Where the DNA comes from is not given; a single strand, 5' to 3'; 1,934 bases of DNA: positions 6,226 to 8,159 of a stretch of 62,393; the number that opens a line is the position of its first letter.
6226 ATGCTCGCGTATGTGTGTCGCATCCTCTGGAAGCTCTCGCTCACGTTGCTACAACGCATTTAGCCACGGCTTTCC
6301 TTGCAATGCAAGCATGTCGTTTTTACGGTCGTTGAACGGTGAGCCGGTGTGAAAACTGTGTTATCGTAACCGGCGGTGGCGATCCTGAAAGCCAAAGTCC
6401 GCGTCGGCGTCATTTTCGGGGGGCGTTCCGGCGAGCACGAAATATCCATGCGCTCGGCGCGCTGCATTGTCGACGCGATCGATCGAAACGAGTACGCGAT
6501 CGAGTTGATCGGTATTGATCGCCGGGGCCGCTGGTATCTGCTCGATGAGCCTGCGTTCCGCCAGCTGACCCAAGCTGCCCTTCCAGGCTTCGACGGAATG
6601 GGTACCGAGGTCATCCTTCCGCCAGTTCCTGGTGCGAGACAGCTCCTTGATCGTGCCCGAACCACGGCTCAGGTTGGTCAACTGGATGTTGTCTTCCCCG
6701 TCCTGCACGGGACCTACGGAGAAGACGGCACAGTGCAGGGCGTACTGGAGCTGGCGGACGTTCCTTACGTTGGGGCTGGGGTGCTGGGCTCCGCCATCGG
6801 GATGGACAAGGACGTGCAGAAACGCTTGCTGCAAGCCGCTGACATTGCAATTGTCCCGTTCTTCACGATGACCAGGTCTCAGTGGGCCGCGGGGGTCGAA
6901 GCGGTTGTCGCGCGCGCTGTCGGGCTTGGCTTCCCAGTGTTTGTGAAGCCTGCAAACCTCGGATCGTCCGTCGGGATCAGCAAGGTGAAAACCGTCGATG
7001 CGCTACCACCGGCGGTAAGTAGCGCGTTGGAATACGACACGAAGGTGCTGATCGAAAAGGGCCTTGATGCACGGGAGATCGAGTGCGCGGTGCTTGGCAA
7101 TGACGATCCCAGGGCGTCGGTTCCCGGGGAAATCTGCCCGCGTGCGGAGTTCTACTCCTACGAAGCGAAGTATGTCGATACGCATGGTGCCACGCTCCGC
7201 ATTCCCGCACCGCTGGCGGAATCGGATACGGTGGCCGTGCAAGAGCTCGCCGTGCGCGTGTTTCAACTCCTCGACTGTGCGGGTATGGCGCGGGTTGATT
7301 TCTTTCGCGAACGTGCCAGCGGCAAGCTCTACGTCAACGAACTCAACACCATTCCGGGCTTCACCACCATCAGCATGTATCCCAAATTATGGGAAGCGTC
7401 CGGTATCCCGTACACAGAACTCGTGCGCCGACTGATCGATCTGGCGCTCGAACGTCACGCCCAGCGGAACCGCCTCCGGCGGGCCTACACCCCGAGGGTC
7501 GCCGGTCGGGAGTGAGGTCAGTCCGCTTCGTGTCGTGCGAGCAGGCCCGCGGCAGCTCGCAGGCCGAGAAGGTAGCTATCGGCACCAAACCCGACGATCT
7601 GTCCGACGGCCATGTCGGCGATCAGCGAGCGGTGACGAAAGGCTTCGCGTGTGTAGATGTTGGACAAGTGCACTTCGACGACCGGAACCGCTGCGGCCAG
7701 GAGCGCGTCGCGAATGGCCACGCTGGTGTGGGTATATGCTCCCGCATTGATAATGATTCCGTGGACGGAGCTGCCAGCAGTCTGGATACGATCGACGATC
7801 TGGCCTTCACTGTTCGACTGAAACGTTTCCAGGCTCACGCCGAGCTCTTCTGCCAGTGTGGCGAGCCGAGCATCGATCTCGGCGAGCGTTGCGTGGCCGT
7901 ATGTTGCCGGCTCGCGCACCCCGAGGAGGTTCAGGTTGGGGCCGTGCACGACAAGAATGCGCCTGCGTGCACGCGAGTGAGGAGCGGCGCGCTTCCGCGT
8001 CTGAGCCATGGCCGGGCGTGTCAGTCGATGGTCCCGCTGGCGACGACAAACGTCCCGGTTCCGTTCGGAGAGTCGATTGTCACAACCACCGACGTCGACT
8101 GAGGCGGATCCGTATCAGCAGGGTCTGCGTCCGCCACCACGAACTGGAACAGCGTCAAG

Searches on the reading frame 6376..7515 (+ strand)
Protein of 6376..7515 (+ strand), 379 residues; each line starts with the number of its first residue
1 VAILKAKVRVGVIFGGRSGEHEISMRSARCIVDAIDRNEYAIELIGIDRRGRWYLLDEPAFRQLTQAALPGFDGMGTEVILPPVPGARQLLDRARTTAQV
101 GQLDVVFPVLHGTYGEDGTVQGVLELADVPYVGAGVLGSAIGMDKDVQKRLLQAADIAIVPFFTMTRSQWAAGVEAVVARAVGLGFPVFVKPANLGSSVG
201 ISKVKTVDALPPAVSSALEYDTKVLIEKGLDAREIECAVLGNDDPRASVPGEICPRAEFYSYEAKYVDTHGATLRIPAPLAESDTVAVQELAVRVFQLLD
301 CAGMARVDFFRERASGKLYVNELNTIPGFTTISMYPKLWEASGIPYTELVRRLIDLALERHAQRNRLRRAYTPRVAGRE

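Call 67: search_protein_families(library=pfam, proteins=[window:6376-7515:+], max_evalue=0.00001)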
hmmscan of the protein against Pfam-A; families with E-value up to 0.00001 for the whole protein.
window:6376-7515:+ (379 aa): 4 families
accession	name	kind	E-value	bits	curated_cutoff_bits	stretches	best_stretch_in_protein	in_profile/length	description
PF07478.18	Dala_Dala_lig_C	-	7.5e-72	241.5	24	1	151-355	1-204/204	D-ala D-ala ligase C-terminus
PF01820.27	Dala_Dala_lig_N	-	2.3e-33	115.7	34.6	1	9-134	1-121/121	D-ala D-ala ligase N-terminus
PF02786.22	CPSase_L_D2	-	1.2e-07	31.9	19.8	1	144-325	1-178/211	Carbamoyl-phosphate synthase L chain, ATP binding domain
PF02222.28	ATP-grasp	-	1.8e-07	31.4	27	1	152-324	3-160/179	ATP-grasp domain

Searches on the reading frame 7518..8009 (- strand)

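Call 67: search_protein_families(library=pfam, proteins=[window:7518-8009:-], max_evalue=0.00001)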
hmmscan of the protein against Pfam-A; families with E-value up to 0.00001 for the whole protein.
window:7518-8009:- (163 aa): 1 family
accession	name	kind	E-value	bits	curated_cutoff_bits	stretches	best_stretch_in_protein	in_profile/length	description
PF01220.24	DHquinase_II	-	3.2e-59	199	23.3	1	17-153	1-137/138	Dehydroquinase class II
